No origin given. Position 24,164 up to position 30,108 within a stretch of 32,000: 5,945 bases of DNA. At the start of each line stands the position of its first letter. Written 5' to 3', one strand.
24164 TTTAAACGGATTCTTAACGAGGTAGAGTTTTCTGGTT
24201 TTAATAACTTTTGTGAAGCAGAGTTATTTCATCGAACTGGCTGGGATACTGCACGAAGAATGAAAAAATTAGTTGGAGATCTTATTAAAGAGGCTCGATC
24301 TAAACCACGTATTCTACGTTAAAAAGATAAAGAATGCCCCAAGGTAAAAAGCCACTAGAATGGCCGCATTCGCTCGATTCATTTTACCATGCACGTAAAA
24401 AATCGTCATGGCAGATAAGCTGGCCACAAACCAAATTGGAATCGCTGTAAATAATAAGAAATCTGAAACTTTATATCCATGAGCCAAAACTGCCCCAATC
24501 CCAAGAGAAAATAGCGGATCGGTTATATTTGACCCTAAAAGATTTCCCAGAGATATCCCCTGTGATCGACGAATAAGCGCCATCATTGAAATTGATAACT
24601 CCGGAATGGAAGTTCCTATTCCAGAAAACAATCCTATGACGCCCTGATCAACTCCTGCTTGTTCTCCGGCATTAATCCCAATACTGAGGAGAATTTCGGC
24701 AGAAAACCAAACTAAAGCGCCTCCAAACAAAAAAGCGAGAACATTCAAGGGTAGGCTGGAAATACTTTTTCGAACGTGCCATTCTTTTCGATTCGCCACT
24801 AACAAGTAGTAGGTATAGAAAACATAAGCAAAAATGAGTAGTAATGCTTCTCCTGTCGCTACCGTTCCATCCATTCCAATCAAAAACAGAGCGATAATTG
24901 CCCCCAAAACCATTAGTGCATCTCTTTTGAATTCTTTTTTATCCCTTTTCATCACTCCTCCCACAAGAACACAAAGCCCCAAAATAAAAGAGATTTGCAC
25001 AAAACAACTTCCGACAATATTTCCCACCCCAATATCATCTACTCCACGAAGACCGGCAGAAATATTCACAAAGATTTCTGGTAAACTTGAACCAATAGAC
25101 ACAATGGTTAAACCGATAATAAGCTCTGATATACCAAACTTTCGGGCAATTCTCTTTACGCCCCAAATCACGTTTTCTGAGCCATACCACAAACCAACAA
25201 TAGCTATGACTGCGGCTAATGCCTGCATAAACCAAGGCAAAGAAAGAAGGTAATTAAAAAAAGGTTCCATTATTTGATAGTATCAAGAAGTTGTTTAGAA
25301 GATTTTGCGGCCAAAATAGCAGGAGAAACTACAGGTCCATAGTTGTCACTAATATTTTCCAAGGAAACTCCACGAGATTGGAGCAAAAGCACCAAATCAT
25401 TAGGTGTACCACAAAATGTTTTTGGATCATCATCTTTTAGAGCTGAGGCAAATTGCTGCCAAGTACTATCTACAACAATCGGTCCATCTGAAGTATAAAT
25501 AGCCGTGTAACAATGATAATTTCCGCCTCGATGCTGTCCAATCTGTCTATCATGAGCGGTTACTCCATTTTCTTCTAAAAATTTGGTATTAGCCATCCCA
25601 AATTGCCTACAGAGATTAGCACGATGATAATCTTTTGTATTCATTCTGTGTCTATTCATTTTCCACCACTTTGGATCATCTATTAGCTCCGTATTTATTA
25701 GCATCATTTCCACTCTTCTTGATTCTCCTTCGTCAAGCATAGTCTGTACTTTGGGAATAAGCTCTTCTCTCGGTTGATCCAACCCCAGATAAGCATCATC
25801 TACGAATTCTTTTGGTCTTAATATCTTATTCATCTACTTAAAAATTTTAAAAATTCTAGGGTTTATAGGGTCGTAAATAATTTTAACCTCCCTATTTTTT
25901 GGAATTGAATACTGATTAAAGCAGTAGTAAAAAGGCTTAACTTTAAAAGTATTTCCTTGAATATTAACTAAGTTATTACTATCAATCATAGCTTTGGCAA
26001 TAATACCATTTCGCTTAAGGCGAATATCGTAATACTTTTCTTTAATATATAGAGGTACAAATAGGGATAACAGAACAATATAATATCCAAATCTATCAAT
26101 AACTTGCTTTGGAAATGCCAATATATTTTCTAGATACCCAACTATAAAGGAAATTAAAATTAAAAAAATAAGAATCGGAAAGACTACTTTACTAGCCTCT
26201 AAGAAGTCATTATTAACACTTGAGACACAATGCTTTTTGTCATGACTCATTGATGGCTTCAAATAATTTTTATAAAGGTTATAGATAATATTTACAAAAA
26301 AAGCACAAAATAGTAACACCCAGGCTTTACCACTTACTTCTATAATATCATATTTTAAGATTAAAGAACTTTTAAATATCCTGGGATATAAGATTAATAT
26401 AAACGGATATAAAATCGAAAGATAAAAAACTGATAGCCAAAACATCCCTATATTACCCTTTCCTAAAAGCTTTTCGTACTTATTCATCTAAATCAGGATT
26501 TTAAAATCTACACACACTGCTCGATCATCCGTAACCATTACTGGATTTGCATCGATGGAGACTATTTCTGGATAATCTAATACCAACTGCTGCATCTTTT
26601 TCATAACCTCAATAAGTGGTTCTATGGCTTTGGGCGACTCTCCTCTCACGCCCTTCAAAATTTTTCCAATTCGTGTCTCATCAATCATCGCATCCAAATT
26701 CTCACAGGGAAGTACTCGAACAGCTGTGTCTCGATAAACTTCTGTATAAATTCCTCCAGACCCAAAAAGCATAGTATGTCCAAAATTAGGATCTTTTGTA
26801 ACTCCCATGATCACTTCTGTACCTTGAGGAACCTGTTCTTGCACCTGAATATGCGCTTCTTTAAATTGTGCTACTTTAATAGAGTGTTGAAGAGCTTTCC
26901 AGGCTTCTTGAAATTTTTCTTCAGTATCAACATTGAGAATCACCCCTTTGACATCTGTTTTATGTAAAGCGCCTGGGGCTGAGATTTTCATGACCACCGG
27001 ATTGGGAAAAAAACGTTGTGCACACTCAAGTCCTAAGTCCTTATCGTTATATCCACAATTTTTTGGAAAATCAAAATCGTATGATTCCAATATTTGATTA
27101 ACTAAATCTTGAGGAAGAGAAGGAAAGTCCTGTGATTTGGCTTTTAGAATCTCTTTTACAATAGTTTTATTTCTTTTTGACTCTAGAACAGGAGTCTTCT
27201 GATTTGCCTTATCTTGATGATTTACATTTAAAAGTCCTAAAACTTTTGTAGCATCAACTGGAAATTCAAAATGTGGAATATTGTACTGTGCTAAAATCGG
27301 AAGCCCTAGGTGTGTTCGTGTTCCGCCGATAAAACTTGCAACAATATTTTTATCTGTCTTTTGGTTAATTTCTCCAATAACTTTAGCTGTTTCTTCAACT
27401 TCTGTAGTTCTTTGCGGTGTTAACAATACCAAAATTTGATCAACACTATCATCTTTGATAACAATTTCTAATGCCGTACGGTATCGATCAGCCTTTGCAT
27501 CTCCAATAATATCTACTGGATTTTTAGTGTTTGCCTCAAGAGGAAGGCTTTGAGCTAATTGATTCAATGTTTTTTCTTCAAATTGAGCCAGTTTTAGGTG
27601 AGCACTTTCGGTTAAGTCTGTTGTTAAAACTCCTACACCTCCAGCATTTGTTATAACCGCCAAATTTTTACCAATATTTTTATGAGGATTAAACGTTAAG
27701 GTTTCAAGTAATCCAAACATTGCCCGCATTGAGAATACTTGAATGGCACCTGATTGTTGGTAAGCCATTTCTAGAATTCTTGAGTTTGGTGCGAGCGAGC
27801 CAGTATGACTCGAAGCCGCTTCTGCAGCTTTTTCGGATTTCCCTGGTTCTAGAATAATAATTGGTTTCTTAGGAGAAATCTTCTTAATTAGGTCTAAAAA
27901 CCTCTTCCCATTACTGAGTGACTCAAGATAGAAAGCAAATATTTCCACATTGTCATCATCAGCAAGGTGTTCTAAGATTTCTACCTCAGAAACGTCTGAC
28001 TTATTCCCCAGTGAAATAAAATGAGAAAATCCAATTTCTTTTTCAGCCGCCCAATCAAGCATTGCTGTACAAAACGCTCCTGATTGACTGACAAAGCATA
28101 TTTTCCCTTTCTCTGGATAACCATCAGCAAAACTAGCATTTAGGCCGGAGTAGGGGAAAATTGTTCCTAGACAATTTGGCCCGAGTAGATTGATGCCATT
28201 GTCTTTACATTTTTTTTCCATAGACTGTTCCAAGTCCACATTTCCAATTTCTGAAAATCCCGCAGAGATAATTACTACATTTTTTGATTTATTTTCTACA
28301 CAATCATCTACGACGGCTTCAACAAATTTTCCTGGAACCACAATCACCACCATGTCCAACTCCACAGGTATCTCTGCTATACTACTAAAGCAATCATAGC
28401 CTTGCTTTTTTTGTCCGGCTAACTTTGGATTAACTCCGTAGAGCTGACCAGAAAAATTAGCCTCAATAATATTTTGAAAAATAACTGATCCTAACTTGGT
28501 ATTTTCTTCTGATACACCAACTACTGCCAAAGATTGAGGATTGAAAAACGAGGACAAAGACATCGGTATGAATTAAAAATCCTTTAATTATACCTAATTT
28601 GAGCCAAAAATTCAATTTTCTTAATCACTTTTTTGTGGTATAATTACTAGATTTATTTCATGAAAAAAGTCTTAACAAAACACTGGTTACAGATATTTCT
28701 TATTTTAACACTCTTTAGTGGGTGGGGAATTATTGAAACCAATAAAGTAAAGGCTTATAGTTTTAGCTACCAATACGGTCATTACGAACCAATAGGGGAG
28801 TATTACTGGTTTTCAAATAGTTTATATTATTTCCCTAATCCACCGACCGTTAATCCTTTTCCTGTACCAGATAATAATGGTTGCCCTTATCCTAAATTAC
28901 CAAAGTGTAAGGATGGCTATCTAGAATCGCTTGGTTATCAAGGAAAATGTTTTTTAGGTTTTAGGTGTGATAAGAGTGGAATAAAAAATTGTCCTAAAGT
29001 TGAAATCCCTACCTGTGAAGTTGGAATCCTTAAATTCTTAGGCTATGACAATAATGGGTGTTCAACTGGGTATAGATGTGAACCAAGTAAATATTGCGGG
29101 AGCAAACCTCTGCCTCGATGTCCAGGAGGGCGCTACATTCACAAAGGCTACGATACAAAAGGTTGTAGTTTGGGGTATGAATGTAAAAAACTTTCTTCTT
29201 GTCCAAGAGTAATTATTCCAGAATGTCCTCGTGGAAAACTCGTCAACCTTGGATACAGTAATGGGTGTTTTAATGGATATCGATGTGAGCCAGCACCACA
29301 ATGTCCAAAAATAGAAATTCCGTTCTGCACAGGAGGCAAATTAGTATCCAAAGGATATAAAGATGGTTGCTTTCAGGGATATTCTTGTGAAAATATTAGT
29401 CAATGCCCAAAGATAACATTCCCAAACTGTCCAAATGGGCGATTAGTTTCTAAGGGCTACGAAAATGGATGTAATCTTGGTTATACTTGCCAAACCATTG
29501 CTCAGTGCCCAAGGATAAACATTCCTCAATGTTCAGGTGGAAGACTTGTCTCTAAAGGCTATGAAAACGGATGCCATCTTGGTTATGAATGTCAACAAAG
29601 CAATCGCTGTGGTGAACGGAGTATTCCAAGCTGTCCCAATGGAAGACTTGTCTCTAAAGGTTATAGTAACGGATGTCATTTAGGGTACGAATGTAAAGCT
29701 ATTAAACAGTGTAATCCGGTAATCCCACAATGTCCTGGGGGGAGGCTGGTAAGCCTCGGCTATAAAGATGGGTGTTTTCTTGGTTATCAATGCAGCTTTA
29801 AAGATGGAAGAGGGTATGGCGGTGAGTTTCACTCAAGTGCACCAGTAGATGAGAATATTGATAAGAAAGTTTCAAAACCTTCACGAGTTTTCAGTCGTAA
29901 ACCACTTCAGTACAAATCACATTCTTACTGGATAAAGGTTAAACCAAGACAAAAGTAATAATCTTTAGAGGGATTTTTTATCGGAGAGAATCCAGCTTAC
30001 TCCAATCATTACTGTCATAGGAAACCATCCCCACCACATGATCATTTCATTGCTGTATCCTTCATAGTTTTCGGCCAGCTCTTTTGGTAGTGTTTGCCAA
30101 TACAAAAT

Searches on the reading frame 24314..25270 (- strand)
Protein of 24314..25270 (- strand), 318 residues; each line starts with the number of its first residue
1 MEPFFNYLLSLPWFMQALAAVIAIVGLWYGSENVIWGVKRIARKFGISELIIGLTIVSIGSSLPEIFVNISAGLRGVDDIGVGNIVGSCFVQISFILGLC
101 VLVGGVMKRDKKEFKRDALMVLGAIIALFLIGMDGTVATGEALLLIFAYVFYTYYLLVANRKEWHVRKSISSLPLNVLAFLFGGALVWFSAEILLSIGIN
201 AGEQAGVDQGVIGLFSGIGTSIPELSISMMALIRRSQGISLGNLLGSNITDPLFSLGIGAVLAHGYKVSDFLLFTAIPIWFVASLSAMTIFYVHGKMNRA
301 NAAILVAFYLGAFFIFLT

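Call 89: search_protein_families(library=pfam, proteins=[window:24314-25270:-], max_evalue=0.001)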
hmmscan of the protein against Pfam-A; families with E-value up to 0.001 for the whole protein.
window:24314-25270:- (318 aa): 1 family
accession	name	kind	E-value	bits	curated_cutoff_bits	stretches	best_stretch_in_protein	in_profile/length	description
PF01699.29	Na_Ca_ex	-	4.9e-45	153.6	24.9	2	18-157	4-150/151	Sodium/calcium exchanger protein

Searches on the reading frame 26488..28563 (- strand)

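Call 89: search_protein_families(library=pfam, proteins=[window:26488-28563:-], max_evalue=0.001)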
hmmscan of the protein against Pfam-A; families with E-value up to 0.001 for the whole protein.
window:26488-28563:- (691 aa): 5 families
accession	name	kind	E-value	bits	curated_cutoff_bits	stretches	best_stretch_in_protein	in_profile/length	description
PF13549.11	ATP-grasp_5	-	2.3e-51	174.7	27.6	1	482-690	9-220/221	ATP-grasp domain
PF13607.11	Succ_CoA_lig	-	2.2e-47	160.7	27.4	1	152-289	1-138/138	Succinyl-CoA ligase like flavodoxin domain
PF02629.25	CoA_binding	-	4.7e-17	63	22.3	1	9-102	3-97/97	CoA binding domain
PF13380.12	CoA_binding_2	-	1.3e-16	61.5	22.8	1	11-135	2-114/116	CoA binding domain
PF19045.5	Ligase_CoA_2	-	2.5e-07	31.3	23.7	1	302-437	2-142/162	Ligase-CoA domain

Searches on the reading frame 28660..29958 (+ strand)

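Call 89: search_protein_families(library=pfam, proteins=[window:28660-29958:+], max_evalue=0.001)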
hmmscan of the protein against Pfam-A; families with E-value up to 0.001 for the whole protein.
window:28660-29958:+ (432 aa): 1 family
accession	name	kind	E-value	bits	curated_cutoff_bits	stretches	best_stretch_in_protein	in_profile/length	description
PF01083.28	Cutinase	-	1.4e-05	25.6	25.9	0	322-341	73-92/173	Cutinase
